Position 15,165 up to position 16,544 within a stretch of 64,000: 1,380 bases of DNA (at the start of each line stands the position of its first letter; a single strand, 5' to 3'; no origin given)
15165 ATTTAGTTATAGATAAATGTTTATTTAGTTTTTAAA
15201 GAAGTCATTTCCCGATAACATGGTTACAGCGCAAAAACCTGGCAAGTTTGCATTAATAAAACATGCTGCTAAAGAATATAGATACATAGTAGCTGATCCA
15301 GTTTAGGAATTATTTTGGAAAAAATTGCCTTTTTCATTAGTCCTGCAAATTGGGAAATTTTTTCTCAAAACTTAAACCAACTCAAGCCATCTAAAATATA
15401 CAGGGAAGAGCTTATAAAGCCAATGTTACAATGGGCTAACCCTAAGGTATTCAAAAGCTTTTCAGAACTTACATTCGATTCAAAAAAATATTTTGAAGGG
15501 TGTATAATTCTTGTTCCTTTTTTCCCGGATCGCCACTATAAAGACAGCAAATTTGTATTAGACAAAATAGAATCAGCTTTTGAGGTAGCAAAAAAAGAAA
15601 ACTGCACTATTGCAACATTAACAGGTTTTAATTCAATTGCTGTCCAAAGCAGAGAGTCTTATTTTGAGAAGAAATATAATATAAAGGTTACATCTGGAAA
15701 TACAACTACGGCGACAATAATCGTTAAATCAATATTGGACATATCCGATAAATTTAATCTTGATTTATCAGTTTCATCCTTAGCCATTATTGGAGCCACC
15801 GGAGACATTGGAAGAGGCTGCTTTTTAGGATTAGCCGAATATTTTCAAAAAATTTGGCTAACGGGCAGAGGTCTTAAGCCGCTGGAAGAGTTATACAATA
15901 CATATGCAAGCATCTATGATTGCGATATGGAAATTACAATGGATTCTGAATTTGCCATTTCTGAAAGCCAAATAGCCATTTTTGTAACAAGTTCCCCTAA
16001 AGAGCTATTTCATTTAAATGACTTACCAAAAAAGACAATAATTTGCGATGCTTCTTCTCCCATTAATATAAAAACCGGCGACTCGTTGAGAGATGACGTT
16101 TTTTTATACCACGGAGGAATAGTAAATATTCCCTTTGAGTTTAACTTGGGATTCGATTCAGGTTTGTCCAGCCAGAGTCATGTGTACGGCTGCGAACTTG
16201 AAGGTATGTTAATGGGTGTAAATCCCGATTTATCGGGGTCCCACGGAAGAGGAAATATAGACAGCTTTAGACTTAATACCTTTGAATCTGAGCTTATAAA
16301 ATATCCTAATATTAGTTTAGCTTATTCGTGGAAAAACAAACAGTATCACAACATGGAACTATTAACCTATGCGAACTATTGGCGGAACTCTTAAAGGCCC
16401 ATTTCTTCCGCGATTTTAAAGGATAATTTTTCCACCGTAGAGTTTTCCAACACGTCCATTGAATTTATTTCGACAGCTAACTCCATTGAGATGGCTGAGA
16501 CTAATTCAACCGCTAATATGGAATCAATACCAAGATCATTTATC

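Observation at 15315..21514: Orphan KS-AT-DH-KR-ACP polyketide synthase without a release domain, tail-to-tail with an acyl-ACP-reductase-like gene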

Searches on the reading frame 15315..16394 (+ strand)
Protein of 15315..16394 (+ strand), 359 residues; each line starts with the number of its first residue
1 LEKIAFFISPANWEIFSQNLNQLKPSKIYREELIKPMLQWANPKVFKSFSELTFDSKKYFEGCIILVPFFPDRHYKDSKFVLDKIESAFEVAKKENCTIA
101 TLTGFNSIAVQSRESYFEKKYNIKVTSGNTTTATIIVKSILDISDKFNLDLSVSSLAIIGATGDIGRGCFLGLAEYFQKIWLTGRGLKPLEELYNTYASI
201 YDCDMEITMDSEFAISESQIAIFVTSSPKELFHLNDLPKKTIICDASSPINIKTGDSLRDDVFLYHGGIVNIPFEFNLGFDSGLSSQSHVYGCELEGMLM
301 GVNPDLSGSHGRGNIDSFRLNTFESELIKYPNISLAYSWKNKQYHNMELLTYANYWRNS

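Call 4: search_protein_families(library=pfam, proteins=[window:15315-16394:+])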
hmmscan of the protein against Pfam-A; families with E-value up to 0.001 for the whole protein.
window:15315-16394:+ (359 aa): 0 families

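Call 6: search_protein_families(library=ncbifam, proteins=[window:15315-16394:+], max_evalue=1)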
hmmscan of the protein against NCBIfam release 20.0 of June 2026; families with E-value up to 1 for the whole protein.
window:15315-16394:+ (359 aa): 5 families
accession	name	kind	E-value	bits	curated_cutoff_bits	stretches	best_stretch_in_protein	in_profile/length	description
TIGR04058.1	AcACP_reductase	equivalog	1.4e-18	67.3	449.7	1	57-300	52-301/339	long-chain acyl-[acyl-carrier-protein] reductase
NF053554.1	prodigi_MAP_PigE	equivalog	2.9e-16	59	850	1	39-302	40-303/837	prodigiosin MAP biosynthesis aminotransferase PigE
NF052319.1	FEKKY_dom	domain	0.0033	17.5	26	1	93-134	3-44/80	FEKKY domain-containing protein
TIGR01915.1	npdG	equivalog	0.014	15.4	149.8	1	156-257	3-111/220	NADPH-dependent F420 reductase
NF004765.0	PRK06101.1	equivalog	0.084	12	406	1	155-212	3-60/241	SDR family oxidoreductase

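Call 7: search_protein_families(library=pfam, proteins=[window:15315-16394:+], max_evalue=10)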
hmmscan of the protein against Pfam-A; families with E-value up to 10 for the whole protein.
window:15315-16394:+ (359 aa): 2 families
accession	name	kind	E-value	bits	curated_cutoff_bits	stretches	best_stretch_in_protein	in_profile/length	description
PF02783.20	MCR_beta_N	-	0.1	12.6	22.2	1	77-153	76-150/182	Methyl-coenzyme M reductase beta subunit, N-terminal domain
PF01488.26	Shikimate_DH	-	0.27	11.8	24.3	1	146-265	6-130/138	Shikimate / quinate 5-dehydrogenase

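Call 8: find_homologous_proteins(query=window:15315-16391:+)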
Query window:15315-16391:+ (359 aa): 264 proteins with E <= 0.001 among 3298 candidates; the best 120 are listed.
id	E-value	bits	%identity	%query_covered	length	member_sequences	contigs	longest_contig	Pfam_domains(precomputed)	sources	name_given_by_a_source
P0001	3.0e-241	818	100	100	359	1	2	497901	-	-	-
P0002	1.6e-112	394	48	99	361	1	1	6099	PF01488.27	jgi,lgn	-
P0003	2.2e-92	328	42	99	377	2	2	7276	PF01488.27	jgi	jgi:predicted amino acid dehydrogenase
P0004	2.7e-92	328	45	99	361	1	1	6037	-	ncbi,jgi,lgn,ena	-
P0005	2.5e-89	318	40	100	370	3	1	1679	PF01488.27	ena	-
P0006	6.4e-89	317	42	99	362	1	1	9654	-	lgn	-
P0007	1.3e-88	316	42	99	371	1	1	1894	-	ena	-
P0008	3.5e-88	314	43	100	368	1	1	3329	-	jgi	jgi:fatty aldehyde-generating acyl-ACP reductase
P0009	2.7e-87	311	41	99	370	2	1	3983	-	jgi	-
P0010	3.0e-86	308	42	99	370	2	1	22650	PF01488.27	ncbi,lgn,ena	-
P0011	7.2e-85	303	41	99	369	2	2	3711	PF01488.27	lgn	-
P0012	1.7e-84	302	39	99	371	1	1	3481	-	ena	-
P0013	4.2e-84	301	43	99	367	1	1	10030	PF01488.27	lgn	-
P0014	2.6e-83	298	40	99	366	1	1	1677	-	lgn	-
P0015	2.1e-82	295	40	99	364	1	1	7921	-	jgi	jgi:fatty aldehyde-generating acyl-ACP reductase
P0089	4.8e-34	136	32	77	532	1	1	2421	PF02423.22,PF03364.26,PF10604.16,PF03807.24,PF01488.27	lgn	-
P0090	7.3e-34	136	33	71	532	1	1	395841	PF02882.26,PF02423.22,PF03364.26,PF10604.16,PF03807.24,PF01488.27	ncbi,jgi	ncbi:MAG: SRPBCC family protein [Candidatus Omnitrophota bacterium]|jgi:predicted amino acid dehydro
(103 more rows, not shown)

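Call 9: find_encoding_contigs(protein=P0001, flank=10000, max_places=3)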
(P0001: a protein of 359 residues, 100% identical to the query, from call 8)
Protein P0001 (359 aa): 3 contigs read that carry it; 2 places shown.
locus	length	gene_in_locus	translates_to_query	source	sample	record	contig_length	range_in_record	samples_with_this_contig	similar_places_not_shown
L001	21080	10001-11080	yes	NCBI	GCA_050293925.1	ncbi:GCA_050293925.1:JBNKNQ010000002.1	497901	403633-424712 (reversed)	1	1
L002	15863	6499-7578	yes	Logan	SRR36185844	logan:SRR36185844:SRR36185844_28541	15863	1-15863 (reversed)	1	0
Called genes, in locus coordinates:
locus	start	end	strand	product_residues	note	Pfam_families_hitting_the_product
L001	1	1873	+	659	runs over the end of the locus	PF07584:BatA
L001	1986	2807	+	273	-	PF08501:Shikimate_dh_N, PF01488:Shikimate_DH, PF18317:SDH_C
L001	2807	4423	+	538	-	PF01202:SKI, PF00465:Fe-ADH (faint), PF01761:DHQ_synthase, PF24621:DHQS_C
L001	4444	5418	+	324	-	PF01073:3Beta_HSD, PF01370:Epimerase, PF02719:Polysacc_synt_2, PF04321:RmlD_sub_bind, PF07993:NAD_binding_4 (faint), PF16363:GDP_Man_Dehyd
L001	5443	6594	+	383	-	PF00953:Glycos_transf_4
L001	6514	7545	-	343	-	-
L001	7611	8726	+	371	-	PF00072:Response_reg, PF00512:HisKA (weak), PF02518:HATPase_c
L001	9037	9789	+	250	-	-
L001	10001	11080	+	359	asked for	-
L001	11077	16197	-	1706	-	PF00109:ketoacyl-synt, PF02801:Ketoacyl-synt_C, PF16197:KAsynt_C_assoc, PF22336:RhiE-like_linker, PF22621:CurL-like_PKS_C, PF00698:Acyl_transf_1, PF21089:PKS_DH_N, PF14765:PS-DH, +6 more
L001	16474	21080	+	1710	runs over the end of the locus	PF00069:Pkinase, PF07714:PK_Tyr_Ser-Thr, PF13191:AAA_16, PF13185:GAF_2 (weak), PF02518:HATPase_c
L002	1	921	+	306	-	?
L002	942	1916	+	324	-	PF01073:3Beta_HSD, PF01370:Epimerase, PF02719:Polysacc_synt_2, PF04321:RmlD_sub_bind, PF07993:NAD_binding_4 (faint), PF16363:GDP_Man_Dehyd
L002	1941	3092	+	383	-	PF00953:Glycos_transf_4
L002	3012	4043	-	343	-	-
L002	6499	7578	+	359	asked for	-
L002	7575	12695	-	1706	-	PF00109:ketoacyl-synt, PF02801:Ketoacyl-synt_C, PF16197:KAsynt_C_assoc, PF22336:RhiE-like_linker, PF22621:CurL-like_PKS_C, PF00698:Acyl_transf_1, PF21089:PKS_DH_N, PF14765:PS-DH, +6 more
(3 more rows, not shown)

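Call 11: search_solved_structures(query=A1, max_evalue=1, show_alignments=2)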
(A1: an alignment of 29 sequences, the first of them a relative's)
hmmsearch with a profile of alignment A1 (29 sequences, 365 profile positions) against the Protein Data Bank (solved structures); distinct sequences matched with E-value up to 1: 89 (the best 60 are shown).
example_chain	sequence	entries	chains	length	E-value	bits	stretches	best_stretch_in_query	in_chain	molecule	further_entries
6jzq_A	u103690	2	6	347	3.6e-38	134.5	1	13-330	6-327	Long-chain acyl-[acyl-carrier-protein] reductase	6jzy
6jzu_A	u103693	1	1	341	4.4e-38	134.2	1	13-328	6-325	Long-chain acyl-[acyl-carrier-protein] reductase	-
6jzz_A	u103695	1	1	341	2.8e-36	128.3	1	13-328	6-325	Long-chain acyl-[acyl-carrier-protein] reductase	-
4ppm_A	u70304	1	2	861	8e-24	87.3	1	8-317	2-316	Aminotransferase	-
9e4x_A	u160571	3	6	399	5.5e-08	35.2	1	90-304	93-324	Amino acid adenylation domain protein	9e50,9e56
9e4s_A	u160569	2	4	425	6.5e-08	35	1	89-304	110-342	Amino acid adenylation domain protein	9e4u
3oj0_A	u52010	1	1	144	5.7e-06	28.6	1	168-262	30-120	Glutamyl-tRNA reductase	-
9sd3_A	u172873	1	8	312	7.6e-05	24.9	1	161-231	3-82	Malate dehydrogenase (NADP(+))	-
9xzp_A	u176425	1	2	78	0.00023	23.3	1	159-230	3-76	De novo protein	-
3f9i_A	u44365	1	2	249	0.00027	23.1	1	151-232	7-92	3-oxoacyl-[acyl-carrier-protein] reductase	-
2i99_A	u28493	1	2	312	0.0011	21.1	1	130-270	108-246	Mu-crystallin homolog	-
1hye_A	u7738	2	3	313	0.0013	20.9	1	161-230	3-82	L-LACTATE/MALATE DEHYDROGENASE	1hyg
9sc9_A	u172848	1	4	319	0.0027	19.8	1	161-235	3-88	L-2-hydroxycarboxylate dehydrogenase (NAD(P)(+))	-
9sa7_A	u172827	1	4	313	0.0032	19.5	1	161-230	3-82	L-2-hydroxycarboxylate dehydrogenase (NAD(P)(+))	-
5n2i_A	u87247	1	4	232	0.0037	19.3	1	155-256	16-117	Reduced coenzyme F420:NADP oxidoreductase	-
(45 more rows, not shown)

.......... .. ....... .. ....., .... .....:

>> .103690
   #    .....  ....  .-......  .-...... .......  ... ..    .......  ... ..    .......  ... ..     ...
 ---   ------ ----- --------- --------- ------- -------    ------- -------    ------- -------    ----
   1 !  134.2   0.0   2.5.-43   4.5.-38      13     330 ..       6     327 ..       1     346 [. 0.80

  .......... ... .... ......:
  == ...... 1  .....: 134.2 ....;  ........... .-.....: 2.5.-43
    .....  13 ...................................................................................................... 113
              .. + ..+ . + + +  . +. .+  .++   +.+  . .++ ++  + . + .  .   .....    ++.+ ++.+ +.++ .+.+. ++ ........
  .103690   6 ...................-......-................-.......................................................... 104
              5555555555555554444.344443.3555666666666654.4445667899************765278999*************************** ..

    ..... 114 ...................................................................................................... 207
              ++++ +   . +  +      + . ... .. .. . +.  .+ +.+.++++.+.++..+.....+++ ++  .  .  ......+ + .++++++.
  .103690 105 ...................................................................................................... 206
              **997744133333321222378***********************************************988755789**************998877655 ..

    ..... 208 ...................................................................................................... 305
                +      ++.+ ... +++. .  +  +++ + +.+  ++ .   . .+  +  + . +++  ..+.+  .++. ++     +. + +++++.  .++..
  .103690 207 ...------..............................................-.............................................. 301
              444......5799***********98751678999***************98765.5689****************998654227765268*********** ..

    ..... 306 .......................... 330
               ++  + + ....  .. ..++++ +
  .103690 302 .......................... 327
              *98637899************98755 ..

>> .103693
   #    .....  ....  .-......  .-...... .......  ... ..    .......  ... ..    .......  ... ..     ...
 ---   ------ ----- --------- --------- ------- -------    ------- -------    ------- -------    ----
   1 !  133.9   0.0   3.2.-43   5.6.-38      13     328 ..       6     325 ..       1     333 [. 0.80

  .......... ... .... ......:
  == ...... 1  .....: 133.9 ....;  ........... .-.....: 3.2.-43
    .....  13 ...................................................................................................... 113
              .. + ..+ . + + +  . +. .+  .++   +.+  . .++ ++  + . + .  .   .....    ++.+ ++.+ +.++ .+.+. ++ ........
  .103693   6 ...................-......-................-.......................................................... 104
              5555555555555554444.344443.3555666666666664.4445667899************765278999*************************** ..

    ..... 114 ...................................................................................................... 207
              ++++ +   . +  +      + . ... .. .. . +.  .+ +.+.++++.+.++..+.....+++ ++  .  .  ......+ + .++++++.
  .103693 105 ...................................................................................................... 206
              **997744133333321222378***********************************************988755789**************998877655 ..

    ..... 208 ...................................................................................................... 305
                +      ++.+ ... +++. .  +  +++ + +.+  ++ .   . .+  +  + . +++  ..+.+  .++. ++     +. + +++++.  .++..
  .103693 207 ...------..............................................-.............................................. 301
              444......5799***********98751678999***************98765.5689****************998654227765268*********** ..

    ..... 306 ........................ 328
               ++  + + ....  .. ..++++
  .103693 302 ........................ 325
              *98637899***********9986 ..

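Call 12: find_related_loci(query=A1, collection=genome_contigs, flank=10000)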
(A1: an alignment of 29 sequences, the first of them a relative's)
Query A1 (359 aa) in genome_contigs; peptide patterns used: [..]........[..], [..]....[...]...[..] (x = any residue, [..] = any of these).
451 stretches matched a pattern; 99 encode a relative of the query (tblastn E <= 1e-3); the best 80 are kept; 80 distinct loci.
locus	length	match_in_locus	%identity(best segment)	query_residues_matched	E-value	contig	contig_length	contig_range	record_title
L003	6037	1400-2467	45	2-357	1e-98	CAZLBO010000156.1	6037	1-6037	MAG TPA_asm: uncultured Bifidobacteriales bacterium isolate binchicken_co67_159 genome assembly, contig: NODE_15421_leng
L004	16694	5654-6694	43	2-349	7e-98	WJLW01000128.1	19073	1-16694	MAG: Chitinivibrionales bacterium isolate Bin_355 k141_4644486, whole genome shotgun sequence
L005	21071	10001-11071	41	3-359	2e-94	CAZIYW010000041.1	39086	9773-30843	MAG TPA_asm: uncultured Fibrobacterota bacterium isolate binchicken_co256_1030 genome assembly, contig: NODE_1425_length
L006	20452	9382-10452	42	3-359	2e-92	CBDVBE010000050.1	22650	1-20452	MAG TPA_asm: uncultured bacterium isolate SRR22302353_binner13_Refined_44 genome assembly, contig: ERZ25073599.780, whol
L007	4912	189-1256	41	2-357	4e-92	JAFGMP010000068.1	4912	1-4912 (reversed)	MAG: Candidatus Latescibacterota bacterium isolate Zod_Metabat.481 k87_1250444, whole genome shotgun sequence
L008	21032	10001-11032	39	3-346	2e-86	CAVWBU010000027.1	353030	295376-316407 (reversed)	MAG: uncultured Fibrobacterota bacterium isolate MFD03726.bin.1.27 genome assembly, contig: contig_18792, whole genome s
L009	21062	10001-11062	40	3-356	2e-86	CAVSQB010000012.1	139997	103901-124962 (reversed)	MAG: uncultured Fibrobacterota bacterium isolate MFD03044.bin.1.58 genome assembly, contig: contig_32443, whole genome s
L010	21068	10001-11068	41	2-357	2e-85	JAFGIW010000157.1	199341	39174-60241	MAG: Chitinispirillaceae bacterium isolate Zod_Metabat.237 k87_9875404, whole genome shotgun sequence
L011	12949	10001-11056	35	3-354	5e-85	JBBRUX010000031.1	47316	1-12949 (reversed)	MAG: Chitinivibrionales bacterium isolate La3_metabat2.045 La3_metabat2.045_K_143408_L_47316_cov_16.3185, whole genome s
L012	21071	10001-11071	38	3-359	1e-83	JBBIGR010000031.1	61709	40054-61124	MAG: Fibrobacteria bacterium isolate ETS170220_bin_96 NODE_419_length_61709_cov_7.860204, whole genome shotgun sequence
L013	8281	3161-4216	39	2-354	6e-83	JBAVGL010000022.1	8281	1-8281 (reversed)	MAG: Chitinivibrionales bacterium isolate MFD06947_ilm_asm_bin9 k127_651, whole genome shotgun sequence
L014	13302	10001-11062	38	3-356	4e-83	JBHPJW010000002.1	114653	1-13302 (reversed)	Fibrobacterota bacterium isolate SAG AM-315-M03 AM-315-M03_NODE_2, whole genome shotgun sequence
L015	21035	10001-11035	39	3-348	2e-82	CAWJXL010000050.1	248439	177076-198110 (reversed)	MAG: uncultured Fibrobacterota bacterium isolate MFD01231.bin.2.73 genome assembly, contig: contig_9596, whole genome sh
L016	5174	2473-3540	37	3-358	6e-82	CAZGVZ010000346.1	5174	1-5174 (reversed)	MAG TPA_asm: uncultured Fibrobacteraceae bacterium isolate SRP192927_co6_101 genome assembly, contig: NODE_44997_length_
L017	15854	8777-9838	34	1-354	8e-81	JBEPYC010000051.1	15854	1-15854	MAG: Chitinivibrionales bacterium isolate 02_S197.semibin_refined.153 NODE_683_length_15854_cov_1.349336:0-15854, whole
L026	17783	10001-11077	35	3-358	3e-73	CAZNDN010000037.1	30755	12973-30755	MAG TPA_asm: uncultured Fibrobacterota bacterium isolate binchicken_co17_439 genome assembly, contig: NODE_4075_length_3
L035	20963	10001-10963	27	5-320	2e-29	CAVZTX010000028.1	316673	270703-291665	MAG: uncultured Chloroflexia bacterium isolate MFD09603.bin.3.290 genome assembly, contig: contig_4966, whole genome sho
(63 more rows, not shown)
